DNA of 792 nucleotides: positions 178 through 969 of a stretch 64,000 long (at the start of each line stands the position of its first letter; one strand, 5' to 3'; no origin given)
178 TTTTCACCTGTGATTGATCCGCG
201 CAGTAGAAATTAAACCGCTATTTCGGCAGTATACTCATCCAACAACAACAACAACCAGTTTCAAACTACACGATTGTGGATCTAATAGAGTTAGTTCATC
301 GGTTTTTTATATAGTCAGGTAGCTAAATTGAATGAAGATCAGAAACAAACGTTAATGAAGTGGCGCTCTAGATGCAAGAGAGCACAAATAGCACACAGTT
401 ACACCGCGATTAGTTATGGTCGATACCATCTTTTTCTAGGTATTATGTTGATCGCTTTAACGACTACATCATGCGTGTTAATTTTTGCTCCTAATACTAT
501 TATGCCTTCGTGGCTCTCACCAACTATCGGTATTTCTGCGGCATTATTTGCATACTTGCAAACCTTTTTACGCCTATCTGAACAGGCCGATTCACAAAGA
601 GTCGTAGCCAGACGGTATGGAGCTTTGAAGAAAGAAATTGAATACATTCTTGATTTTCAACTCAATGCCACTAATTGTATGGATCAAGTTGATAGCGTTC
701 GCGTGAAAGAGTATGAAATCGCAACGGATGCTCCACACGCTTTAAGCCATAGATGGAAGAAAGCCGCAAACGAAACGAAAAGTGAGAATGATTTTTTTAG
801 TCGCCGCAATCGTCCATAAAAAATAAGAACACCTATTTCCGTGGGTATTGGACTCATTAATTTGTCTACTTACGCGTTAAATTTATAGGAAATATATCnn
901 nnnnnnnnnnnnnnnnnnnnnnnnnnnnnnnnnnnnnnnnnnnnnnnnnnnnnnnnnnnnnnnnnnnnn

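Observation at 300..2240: Low-GC two-gene islet: SLATT-like 2TM protein plus FRG-domain protein, a candidate uncharacterised defence or abortive-infection module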

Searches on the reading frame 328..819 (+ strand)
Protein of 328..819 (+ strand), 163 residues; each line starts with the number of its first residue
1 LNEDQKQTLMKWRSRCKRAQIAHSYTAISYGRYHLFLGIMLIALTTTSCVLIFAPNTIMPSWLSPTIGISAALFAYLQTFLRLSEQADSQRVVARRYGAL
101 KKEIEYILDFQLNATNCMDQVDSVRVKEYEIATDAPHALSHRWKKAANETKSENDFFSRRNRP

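Call 3: search_protein_families(library=pfam, proteins=[window:328-819:+], max_evalue=1)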
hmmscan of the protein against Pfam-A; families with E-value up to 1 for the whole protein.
window:328-819:+ (163 aa): 2 families
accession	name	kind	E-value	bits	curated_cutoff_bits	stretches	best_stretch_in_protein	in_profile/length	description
PF18186.6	SLATT_4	-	9.6e-05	22.6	27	1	36-157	35-160/165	SMODS and SLOG-associating 2TM effector domain family 4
PF18922.5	DUF5672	-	0.06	13.4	24.4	1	100-162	31-90/164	Protein of unknown function (DUF5672)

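Call 4: search_protein_families(library=padloc, proteins=[window:328-819:+], max_evalue=1)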
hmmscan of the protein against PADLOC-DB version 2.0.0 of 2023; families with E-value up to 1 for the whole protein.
window:328-819:+ (163 aa): 6 families
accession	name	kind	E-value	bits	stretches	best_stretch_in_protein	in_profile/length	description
PDLC00712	Effector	-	1.4e-08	33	1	22-124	29-131/171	2TM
PDLC00696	Effector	-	9.3e-06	23.4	1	36-157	44-169/189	2TM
PDLC00710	Effector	-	0.0015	16.3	1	32-122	41-129/176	2TM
PDLC00677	Effector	-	0.0018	16.5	1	9-126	14-128/170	2TM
PDLC03811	RTasSLATT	-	0.0076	14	1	30-136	37-138/158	DRT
PDLC00681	Effector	-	0.0092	13.6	1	4-120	7-132/199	2TM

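Call 5: search_protein_families(library=ncbifam, proteins=[window:328-819:+], max_evalue=1)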
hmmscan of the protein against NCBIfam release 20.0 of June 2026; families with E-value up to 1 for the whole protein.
window:328-819:+ (163 aa): 6 families
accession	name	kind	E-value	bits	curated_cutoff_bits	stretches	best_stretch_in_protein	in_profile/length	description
NF033632.1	SLATT_4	domain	2.8e-28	98.7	55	1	10-152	3-152/154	SLATT domain-containing protein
NF033634.1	SLATT_1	domain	0.00088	19.2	41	1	24-107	14-101/132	SLATT domain-containing protein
NF011443.0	PRK14869.1-5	equivalog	0.032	12.6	335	1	80-133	25-78/546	putative manganese-dependent inorganic diphosphatase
NF052450.1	MBOE_33420_fam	equivalog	0.12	12.2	125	1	112-162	61-109/160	MBOE_33420 family protein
NF011441.0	PRK14869.1-3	equivalog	0.14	10.7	753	1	82-149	26-93/548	putative manganese-dependent inorganic diphosphatase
NF011444.0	PRK14869.1-6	equivalog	0.17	10.4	1105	1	82-151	26-95/547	putative manganese-dependent inorganic diphosphatase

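Call 12: find_homologous_proteins(query=window:328-816:+)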
Query window:328-816:+ (163 aa): 32 proteins with E <= 0.001 among 70 candidates.
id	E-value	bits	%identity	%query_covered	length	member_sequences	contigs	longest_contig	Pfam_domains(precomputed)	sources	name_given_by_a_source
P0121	1.0e-103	362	100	100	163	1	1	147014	-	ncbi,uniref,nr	ncbi:SLATT domain-containing protein [Pelagibaculum spongiae]|uniref:DUF4231 domain-containing prote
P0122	7.4e-71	255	70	99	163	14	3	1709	PF18186.7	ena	-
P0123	7.2e-68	245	70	99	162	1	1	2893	PF18186.7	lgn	-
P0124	9.7e-68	245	72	99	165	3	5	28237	PF18186.7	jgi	-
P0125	1.5e-67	244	70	99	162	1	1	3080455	-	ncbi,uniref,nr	ncbi:SLATT domain-containing protein [Photobacterium toruni]|uniref:SLATT domain-containing protein 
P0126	7.0e-67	242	67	99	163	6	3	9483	PF18186.7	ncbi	-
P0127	3.3e-66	240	69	99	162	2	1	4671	-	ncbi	ncbi:MAG: hypothetical protein ACI9XJ_002511 [Marivirga sp.]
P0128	1.3e-62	228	67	99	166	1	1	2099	-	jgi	-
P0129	8.1e-62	226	68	95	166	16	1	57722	PF18186.7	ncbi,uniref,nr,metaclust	ncbi:hypothetical protein VINI7043_13716 [Vibrio nigripulchritudo ATCC 27043]|uniref:SLATT domain-co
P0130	2.0e-61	225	65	99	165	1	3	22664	PF18186.7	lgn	-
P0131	4.7e-61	223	69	94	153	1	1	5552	PF18186.7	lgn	-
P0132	3.5e-60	221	69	94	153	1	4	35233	PF18186.7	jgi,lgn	jgi:hypothetical protein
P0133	2.2e-59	218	67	94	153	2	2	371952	-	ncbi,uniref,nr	ncbi:SLATT domain-containing protein [Pectobacterium carotovorum]|uniref:SLATT domain-containing pro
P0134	1.8e-57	212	60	99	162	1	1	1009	-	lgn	-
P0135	3.6e-57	211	62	99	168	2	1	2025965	PF18186.7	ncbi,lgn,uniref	ncbi:SLATT domain-containing protein [Pectobacterium aroidearum]|uniref:SLATT domain-containing prot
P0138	2.9e-53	198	59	99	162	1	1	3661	PF18186.7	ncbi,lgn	-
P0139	3.0e-53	198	60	99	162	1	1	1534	PF18186.7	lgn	-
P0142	1.7e-51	192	57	99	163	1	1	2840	PF18186.7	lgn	-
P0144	9.9e-51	190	57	99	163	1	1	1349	PF18186.7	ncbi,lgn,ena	-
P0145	1.5e-50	189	55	99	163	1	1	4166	PF18186.7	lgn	-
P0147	2.0e-47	179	57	93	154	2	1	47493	-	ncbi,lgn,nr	ncbi:MAG: DUF4231 domain-containing protein [Methylophaga sp.]|nr:MAG: DUF4231 domain-containing pro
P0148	1.1e-45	173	54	99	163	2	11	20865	PF18186.7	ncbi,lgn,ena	-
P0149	1.7e-45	173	52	99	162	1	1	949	PF18186.7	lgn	-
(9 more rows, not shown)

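Call 18: find_encoding_contigs(protein=P0125, flank=6000, max_places=2)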
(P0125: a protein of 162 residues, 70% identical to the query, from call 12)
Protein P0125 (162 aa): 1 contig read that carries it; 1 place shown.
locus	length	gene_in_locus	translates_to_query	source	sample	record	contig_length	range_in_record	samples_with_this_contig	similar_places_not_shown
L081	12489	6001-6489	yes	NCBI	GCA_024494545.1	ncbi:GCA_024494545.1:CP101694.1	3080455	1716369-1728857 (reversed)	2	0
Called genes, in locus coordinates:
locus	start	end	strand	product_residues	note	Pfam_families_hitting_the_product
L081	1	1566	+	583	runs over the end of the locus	PF02302:PTS_IIB, PF25554:PTS_EIIB_BC_N, PF02302:PTS_IIB, PF25554:PTS_EIIB_BC_N, PF02378:PTS_EIIC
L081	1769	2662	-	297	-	PF13495:Phage_int_SAM_4, PF00589:Phage_integrase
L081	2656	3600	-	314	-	PF12760:Zn_ribbon_IS1595, PF12762:DDE_Tnp_IS1595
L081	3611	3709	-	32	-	-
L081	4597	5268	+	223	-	PF10881:DUF2726, PF01396:Zn_ribbon_Top1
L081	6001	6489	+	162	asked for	-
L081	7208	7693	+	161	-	-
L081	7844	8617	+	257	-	-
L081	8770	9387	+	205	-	-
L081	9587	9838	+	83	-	PF02604:PhdYeFM_antitox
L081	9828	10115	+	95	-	PF05016:ParE_toxin, PF15781:ParE-like_toxin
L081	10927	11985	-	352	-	PF14319:Zn_Tnp_IS91, PF04986:Y2_Tnp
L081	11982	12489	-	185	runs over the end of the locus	PF00589:Phage_integrase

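Call 19: find_encoding_contigs(protein=P0129, flank=6000, max_places=2)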
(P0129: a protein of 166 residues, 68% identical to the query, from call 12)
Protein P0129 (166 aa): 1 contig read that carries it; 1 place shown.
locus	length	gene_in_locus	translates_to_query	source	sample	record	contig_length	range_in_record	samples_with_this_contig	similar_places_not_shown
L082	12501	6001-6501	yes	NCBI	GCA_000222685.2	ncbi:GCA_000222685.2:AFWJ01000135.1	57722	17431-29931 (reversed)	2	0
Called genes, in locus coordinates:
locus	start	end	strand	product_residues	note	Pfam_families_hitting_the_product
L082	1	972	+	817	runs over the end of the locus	PF12704:MacB_PCD (faint), PF02687:FtsX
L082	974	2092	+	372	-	PF07143:AttH, PF17186:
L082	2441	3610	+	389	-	PF06965:Na_H_antiport_1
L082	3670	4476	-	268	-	PF03372:Exo_endo_phos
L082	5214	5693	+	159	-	PF00583:Acetyltransf_1, PF13508:Acetyltransf_7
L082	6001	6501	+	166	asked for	PF18186:SLATT_4 (weak)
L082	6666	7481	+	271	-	PF00005:ABC_tran, PF02463:SMC_N, PF13304:AAA_21 (faint)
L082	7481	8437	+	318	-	PF01497:Peripla_BP_2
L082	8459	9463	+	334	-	PF07690:MFS_1 (faint), PF01032:FecCD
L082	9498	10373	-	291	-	PF00497:SBP_bac_3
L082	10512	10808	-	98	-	PF12840:HTH_20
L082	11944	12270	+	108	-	-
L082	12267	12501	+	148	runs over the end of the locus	PF00583:Acetyltransf_1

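Call 20: find_encoding_contigs(protein=P0133, flank=6000, max_places=2)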
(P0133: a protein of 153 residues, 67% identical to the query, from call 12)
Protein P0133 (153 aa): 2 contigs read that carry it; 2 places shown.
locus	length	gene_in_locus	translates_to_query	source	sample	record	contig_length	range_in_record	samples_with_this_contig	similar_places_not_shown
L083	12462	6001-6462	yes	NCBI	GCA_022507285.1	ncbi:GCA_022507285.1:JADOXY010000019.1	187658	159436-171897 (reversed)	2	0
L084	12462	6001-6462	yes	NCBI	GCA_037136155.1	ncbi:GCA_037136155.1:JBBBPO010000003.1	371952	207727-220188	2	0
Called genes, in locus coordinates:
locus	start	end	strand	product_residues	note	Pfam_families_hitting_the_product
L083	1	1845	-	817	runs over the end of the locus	PF12607:DUF3772, PF21088:MS_channel_1st (weak), PF00924:MS_channel_2nd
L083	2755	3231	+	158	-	-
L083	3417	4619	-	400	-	PF07690:MFS_1, PF00083:Sugar_tr (weak)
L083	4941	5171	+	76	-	-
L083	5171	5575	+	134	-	PF01850:PIN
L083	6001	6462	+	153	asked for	-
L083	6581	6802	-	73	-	PF00550:PP-binding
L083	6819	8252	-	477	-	PF00501:AMP-binding, PF13193:AMP-binding_C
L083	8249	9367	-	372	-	-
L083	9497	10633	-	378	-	PF04914:DltD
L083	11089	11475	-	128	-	-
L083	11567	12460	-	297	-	PF00126:HTH_1, PF03466:LysR_substrate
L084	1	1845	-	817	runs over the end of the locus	PF12607:DUF3772, PF21088:MS_channel_1st (weak), PF00924:MS_channel_2nd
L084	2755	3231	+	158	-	-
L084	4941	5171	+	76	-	-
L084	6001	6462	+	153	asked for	-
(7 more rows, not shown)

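Call 21: find_encoding_contigs(protein=P0135, flank=6000, max_places=2)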
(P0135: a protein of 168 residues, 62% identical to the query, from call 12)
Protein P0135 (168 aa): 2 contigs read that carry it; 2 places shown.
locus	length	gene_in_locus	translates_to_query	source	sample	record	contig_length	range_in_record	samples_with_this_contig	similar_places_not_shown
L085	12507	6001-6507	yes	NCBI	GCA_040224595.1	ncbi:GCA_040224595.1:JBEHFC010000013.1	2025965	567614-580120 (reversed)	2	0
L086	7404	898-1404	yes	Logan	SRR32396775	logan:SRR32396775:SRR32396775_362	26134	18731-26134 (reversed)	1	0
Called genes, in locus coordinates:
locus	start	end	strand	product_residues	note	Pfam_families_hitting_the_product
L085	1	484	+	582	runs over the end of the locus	PF11893:DUF3413, PF00884:Sulfatase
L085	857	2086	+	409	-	PF13356:Arm-DNA-bind_3, PF22022:Phage_int_M, PF00589:Phage_integrase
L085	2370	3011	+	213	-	-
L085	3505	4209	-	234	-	PF13643:DUF4145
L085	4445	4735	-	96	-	-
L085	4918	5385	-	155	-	PF05638:T6SS_HCP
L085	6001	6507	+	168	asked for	PF18186:SLATT_4 (weak)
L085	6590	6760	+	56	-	-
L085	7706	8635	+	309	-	PF11185:DUF2971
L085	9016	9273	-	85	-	PF22522:DUF6998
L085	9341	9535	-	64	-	-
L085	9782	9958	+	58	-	-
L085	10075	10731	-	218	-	-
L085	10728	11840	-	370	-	PF04055:Radical_SAM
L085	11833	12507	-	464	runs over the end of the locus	PF04055:Radical_SAM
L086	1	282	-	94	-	?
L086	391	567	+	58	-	-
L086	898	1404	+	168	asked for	PF18186:SLATT_4 (weak)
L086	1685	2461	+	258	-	PF16263:DUF4917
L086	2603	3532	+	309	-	PF11185:DUF2971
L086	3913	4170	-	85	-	PF22522:DUF6998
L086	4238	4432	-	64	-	-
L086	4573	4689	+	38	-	-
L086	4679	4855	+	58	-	-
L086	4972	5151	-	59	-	-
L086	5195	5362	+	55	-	-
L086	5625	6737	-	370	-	PF04055:Radical_SAM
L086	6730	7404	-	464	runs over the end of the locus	PF04055:Radical_SAM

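Call 23: find_encoding_contigs(protein=P0121, flank=10000, max_places=2)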
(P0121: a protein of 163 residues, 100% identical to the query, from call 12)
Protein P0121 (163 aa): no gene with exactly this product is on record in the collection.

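Call 24: find_encoding_contigs(protein=P0124, flank=6000, max_places=3)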
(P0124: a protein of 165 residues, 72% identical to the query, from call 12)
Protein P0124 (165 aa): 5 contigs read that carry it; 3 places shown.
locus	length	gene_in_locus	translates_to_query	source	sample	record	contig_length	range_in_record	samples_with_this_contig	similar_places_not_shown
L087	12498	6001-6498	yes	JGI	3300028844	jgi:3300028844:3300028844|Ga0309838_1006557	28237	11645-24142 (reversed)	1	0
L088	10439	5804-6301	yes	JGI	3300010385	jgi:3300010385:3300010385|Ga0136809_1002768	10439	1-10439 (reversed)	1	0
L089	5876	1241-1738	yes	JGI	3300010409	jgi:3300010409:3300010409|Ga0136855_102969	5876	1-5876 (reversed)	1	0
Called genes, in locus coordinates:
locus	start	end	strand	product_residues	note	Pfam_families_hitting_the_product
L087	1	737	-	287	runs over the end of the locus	PF24827:AstE_AspA_cat, PF04952:AstE_AspA_hybrid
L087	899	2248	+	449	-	PF01979:Amidohydro_1, PF07969:Amidohydro_3 (weak)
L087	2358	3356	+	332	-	PF02492:cobW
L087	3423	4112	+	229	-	PF01810:LysE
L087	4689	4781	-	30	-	-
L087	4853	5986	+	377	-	PF08867:FRG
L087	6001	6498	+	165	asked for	PF18186:SLATT_4 (weak)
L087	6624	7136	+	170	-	PF00583:Acetyltransf_1, PF13673:Acetyltransf_10, PF13508:Acetyltransf_7, PF08445:FR47 (weak)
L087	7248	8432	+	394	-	-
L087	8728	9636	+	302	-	PF00892:EamA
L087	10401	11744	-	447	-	PF13643:DUF4145, PF08238:Sel1 (faint), PF02810:SEC-C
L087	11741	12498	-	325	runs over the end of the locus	PF04055:Radical_SAM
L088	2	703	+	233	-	?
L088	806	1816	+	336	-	PF02492:cobW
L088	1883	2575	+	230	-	PF01810:LysE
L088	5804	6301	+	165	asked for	PF18186:SLATT_4 (weak)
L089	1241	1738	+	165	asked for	PF18186:SLATT_4 (weak)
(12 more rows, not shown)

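Call 25: find_encoding_contigs(protein=P0132, flank=6000, max_places=3)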
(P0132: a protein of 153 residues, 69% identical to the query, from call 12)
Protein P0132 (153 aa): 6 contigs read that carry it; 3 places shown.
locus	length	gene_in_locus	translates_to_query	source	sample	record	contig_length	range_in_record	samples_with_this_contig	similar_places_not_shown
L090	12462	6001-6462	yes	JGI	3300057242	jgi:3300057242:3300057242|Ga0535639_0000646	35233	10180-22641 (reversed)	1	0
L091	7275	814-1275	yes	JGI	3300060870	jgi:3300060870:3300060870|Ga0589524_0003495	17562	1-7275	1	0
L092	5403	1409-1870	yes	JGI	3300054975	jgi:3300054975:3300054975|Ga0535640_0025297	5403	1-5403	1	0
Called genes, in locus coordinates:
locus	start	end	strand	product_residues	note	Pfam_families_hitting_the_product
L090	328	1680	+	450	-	PF13250:SNIPE, PF10544:T5orf172, PF13455:MUG113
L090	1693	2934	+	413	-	PF13250:SNIPE, PF10544:T5orf172, PF13455:MUG113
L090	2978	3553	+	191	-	PF12339:DNAJ_related, PF00226:DnaJ (weak)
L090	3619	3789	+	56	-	-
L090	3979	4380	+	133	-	-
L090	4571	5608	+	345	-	PF01548:DEDD_Tnp_IS110, PF02371:Transposase_20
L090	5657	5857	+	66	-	-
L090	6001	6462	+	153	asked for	PF18186:SLATT_4 (weak)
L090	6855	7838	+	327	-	PF00962:A_deaminase, PF01979:Amidohydro_1 (faint)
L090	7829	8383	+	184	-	PF01725:Ham1p_like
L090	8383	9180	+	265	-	PF13289:SIR2_2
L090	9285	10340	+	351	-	-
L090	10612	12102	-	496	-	PF06527:TniQ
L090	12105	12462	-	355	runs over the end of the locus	PF05621:TniB, PF13401:AAA_22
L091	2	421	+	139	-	?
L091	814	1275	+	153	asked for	PF18186:SLATT_4 (weak)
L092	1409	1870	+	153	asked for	PF18186:SLATT_4 (weak)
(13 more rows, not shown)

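Call 26: find_encoding_contigs(protein=P0147, flank=6000, max_places=2)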
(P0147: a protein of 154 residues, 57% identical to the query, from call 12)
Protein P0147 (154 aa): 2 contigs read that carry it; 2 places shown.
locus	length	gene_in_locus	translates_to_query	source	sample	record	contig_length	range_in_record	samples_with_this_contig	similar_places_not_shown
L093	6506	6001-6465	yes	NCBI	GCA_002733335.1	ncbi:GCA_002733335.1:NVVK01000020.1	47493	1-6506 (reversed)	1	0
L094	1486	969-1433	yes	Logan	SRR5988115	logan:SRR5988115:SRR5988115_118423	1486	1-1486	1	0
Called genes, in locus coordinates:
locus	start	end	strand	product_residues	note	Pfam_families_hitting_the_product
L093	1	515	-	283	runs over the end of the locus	-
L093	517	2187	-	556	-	-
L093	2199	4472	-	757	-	-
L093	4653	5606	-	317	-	-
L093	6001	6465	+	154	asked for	-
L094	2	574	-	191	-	?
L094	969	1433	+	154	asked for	-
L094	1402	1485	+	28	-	?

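Call 28: find_related_loci(query=A2, collection=metagenome_contigs, flank=5000)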
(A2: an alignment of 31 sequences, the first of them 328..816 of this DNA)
Query A2 (163 aa) in metagenome_contigs; peptide patterns used: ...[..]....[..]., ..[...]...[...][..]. (x = any residue, [..] = any of these).
211 stretches matched a pattern; 6 encode a relative of the query (tblastn E <= 1e-3); 6 distinct loci.
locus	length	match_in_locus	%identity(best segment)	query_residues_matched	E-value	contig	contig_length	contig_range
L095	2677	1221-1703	72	1-162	1e-77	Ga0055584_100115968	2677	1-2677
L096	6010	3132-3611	56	1-161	7e-60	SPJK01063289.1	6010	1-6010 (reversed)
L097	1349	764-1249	57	1-162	3e-62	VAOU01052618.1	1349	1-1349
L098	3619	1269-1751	51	1-161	3e-45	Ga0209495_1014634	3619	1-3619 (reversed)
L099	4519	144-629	48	1-162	3e-43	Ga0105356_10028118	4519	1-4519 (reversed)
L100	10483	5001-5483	35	1-161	2e-30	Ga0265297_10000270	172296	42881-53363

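Call 29: find_related_loci(query=A2, collection=viral_contigs, flank=5000)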
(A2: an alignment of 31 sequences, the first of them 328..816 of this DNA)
Query A2 (163 aa) in viral_contigs; peptide patterns used: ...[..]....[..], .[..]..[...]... (x = any residue, [..] = any of these).
96 stretches matched a pattern, but none encodes a relative of the query by tblastn (E <= 1e-3).

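Call 32: search_solved_structures(query=A2, max_evalue=10, show_alignments=1)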
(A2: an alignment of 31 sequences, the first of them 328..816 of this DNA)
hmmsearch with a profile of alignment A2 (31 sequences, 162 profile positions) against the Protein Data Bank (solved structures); distinct sequences matched with E-value up to 10: 7.
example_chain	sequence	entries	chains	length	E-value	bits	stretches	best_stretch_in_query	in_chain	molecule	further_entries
1k99_A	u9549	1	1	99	0.39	13.7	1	88-135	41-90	Upstream binding factor 1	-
6c14_B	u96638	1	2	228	0.54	13.2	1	19-70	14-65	LHFPL tetraspan subfamily member 5 protein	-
6f5d_A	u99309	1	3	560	0.78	12.7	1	47-107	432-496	ATP synthase subunit alpha, mitochondrial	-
8ap6_A1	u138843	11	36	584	0.85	12.6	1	47-107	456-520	ATP synthase subunit alpha, mitochondrial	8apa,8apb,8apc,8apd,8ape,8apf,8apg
8hip_B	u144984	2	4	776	1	12.3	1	15-83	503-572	Systemic RNA interference defective protein 1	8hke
9l8m_A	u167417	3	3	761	1.2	12.1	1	15-83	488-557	Systemic RNA interference defective protein 1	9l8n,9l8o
8xbs_A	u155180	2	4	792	1.2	12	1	15-83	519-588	Systemic RNA interference defective protein 1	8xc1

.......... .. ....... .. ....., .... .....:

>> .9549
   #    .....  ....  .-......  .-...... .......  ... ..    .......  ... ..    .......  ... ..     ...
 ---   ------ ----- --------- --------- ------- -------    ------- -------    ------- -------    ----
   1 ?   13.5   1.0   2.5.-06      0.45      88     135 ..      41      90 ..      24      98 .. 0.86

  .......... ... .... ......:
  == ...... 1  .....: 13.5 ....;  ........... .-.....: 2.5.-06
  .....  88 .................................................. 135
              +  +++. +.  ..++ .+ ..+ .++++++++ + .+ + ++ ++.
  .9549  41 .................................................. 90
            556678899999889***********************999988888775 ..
